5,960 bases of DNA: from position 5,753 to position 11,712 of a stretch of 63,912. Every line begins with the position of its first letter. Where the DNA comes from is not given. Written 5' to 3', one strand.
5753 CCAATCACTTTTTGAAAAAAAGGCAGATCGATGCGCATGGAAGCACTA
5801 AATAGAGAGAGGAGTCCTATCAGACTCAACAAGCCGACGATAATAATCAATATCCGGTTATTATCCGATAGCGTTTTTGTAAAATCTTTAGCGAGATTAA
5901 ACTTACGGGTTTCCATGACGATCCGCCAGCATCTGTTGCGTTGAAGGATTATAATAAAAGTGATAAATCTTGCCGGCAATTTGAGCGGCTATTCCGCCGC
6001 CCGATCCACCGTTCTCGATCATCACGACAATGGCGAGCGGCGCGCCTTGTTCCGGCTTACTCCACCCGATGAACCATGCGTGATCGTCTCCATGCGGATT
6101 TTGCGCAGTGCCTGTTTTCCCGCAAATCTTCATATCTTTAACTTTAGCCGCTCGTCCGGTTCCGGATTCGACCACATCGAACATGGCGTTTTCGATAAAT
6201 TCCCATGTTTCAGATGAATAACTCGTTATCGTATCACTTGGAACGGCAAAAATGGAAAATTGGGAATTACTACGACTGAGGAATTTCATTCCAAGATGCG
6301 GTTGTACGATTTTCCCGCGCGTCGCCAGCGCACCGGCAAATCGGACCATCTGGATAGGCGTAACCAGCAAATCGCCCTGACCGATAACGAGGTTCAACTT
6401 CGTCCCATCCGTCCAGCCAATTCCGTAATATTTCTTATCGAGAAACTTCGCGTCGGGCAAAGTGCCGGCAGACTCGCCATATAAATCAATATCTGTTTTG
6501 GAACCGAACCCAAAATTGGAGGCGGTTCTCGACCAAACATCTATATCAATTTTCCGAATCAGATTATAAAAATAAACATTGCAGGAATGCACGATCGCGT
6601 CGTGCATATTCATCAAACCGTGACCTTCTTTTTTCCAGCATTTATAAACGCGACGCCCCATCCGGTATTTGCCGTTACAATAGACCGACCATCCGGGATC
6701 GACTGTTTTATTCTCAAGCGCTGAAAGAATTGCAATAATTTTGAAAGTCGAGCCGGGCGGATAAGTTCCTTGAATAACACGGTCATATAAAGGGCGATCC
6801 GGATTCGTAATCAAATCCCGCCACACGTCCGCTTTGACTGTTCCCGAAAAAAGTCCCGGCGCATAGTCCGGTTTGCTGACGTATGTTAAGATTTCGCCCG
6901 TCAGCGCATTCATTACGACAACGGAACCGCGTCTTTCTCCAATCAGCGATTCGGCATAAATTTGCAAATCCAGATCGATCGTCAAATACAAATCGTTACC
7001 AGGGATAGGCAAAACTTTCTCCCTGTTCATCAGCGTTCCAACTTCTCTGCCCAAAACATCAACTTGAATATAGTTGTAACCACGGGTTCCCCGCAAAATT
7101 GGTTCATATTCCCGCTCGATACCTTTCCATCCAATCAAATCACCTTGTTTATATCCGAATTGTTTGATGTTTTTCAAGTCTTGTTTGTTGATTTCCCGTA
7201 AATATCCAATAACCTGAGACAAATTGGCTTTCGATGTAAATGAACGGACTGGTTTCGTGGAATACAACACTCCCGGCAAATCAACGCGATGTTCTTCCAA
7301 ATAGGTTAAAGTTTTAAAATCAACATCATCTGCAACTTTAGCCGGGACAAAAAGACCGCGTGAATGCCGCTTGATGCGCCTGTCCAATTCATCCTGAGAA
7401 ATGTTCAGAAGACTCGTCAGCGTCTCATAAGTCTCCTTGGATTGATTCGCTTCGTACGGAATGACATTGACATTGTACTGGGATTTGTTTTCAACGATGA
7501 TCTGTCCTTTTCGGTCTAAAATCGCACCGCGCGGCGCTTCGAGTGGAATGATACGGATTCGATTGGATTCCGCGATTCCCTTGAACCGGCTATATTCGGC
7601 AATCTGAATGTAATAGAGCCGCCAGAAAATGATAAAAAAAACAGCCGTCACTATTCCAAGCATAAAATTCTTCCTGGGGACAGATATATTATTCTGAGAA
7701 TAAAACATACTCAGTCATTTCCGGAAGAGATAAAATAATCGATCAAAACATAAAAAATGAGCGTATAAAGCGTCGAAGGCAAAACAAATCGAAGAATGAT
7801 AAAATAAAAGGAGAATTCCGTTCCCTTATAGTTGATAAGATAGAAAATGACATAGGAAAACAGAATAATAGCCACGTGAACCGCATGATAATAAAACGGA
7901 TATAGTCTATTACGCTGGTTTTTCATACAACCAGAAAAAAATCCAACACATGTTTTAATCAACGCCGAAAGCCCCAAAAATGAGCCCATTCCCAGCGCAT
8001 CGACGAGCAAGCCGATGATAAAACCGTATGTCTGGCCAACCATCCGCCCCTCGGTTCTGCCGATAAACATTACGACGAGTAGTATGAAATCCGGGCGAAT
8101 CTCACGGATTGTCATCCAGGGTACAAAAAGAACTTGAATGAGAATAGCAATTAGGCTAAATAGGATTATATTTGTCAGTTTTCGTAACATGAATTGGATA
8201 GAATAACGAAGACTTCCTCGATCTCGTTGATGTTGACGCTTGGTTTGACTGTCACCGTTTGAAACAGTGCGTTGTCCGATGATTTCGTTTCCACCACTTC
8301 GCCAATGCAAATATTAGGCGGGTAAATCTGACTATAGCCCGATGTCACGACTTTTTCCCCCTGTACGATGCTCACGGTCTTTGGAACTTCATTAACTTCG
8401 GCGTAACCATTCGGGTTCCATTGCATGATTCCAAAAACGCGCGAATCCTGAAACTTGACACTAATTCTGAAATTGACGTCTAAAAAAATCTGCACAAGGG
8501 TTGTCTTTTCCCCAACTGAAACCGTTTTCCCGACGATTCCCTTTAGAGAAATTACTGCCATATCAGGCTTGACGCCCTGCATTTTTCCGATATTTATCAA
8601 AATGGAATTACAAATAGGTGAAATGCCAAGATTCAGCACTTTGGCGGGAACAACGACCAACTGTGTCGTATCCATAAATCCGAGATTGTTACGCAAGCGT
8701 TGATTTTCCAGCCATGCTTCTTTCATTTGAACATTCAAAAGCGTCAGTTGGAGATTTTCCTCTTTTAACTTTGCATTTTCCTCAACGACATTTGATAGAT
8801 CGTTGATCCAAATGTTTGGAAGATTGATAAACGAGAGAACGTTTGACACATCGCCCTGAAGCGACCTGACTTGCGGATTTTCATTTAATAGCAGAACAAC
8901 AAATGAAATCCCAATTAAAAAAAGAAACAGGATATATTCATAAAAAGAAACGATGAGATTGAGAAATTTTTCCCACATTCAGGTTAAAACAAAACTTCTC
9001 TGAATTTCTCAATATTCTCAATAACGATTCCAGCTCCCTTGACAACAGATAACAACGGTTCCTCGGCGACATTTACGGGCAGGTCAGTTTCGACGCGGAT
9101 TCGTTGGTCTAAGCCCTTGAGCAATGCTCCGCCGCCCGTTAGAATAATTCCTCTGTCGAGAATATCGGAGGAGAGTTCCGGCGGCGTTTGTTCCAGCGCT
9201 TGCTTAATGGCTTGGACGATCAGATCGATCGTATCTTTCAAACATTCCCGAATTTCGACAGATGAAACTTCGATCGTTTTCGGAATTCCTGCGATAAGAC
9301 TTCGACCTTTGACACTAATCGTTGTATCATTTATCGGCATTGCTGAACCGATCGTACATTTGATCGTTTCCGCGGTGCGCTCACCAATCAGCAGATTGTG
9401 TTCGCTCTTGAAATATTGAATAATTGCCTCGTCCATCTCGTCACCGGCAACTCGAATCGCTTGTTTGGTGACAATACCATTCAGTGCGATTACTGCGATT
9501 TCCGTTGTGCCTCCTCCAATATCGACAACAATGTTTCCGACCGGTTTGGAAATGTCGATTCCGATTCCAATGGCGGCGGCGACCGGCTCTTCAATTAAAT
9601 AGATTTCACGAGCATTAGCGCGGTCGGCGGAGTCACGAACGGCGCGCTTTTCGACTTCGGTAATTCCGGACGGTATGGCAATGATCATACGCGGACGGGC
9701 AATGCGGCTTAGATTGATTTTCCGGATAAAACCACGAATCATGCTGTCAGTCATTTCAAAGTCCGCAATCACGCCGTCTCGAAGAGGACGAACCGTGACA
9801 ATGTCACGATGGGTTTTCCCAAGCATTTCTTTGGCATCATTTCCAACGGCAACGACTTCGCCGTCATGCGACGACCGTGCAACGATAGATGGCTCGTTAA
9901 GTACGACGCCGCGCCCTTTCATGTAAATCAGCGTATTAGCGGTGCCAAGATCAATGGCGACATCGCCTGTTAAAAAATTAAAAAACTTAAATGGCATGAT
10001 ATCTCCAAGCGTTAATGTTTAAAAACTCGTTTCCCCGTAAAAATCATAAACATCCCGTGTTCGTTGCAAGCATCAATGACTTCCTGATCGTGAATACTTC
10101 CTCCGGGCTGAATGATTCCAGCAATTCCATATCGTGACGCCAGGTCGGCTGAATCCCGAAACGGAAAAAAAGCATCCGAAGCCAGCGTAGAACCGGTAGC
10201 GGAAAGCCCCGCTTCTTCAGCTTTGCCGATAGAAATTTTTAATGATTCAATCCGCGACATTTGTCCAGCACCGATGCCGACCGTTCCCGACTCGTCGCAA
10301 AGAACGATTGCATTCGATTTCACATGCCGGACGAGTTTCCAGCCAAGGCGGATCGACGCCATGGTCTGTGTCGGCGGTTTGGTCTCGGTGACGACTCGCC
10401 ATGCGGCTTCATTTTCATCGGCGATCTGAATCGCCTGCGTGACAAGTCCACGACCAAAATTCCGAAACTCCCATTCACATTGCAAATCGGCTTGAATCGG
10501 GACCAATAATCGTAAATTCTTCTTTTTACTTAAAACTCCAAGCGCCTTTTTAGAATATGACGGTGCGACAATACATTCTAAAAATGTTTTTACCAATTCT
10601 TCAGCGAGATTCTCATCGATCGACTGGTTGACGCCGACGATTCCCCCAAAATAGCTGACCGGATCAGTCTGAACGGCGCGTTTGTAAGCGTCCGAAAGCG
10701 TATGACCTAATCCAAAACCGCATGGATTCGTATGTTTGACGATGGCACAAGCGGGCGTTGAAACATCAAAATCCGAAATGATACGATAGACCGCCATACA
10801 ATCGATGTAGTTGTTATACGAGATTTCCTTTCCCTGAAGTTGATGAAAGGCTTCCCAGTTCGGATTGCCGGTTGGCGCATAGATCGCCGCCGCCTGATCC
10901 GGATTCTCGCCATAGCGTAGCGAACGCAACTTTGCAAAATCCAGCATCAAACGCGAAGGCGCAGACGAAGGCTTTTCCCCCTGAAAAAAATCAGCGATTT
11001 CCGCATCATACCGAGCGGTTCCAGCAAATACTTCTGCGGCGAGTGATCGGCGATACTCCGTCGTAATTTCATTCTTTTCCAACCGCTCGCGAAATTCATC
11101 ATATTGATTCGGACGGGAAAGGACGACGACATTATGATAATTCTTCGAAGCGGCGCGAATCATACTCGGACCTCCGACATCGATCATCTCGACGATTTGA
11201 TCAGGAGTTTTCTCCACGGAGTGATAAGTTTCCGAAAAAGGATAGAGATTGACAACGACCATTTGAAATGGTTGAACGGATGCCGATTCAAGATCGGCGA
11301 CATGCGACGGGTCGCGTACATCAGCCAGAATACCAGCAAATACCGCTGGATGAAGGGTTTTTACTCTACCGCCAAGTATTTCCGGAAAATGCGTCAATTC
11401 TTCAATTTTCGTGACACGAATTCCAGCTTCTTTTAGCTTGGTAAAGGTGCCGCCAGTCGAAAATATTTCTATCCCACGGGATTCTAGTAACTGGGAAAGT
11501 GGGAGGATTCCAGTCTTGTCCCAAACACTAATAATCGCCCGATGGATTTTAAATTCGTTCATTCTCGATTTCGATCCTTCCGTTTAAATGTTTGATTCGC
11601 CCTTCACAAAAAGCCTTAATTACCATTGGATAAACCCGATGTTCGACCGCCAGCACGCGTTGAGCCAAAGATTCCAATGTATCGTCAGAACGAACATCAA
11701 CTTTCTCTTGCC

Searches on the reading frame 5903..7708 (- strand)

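Call 86: search_protein_families(library=pfam, proteins=[window:5903-7708:-], max_evalue=0.00001)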
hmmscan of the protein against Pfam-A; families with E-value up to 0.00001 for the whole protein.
window:5903-7708:- (601 aa): 2 families
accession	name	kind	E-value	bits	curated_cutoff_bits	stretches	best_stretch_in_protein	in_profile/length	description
PF00905.27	Transpeptidase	-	7.3e-63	213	22.1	1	261-582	1-298/299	Penicillin binding protein transpeptidase domain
PF03717.20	PBP_dimer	-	2.9e-41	142.3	24.4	1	56-225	2-178/180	Penicillin-binding Protein dimerisation domain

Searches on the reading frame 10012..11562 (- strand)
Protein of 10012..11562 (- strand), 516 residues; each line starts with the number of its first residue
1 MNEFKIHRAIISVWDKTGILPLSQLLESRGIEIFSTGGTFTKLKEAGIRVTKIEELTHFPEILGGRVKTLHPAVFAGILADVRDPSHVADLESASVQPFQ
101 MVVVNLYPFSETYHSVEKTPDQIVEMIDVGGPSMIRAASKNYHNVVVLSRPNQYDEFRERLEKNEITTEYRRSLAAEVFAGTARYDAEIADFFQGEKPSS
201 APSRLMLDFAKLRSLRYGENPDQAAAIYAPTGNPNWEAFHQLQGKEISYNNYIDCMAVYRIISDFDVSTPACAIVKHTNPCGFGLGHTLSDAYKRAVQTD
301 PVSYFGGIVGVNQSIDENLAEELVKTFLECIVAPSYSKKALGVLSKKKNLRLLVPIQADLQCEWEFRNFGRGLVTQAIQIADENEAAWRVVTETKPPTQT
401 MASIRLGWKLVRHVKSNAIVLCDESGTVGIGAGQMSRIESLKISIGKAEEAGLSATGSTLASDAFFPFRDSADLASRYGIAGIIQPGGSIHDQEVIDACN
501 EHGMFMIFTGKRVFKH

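Call 86: search_protein_families(library=pfam, proteins=[window:10012-11562:-], max_evalue=0.00001)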
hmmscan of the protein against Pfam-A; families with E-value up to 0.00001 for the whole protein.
window:10012-11562:- (516 aa): 2 families
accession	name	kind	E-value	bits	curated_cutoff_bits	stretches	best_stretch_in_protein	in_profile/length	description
PF01808.24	AICARFT_IMPCHas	-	5.5e-105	351.7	25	1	138-446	1-310/311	AICARFT/IMPCHase bienzyme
PF02142.27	MGS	-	7e-19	68.2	24.1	1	18-132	1-93/94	MGS-like domain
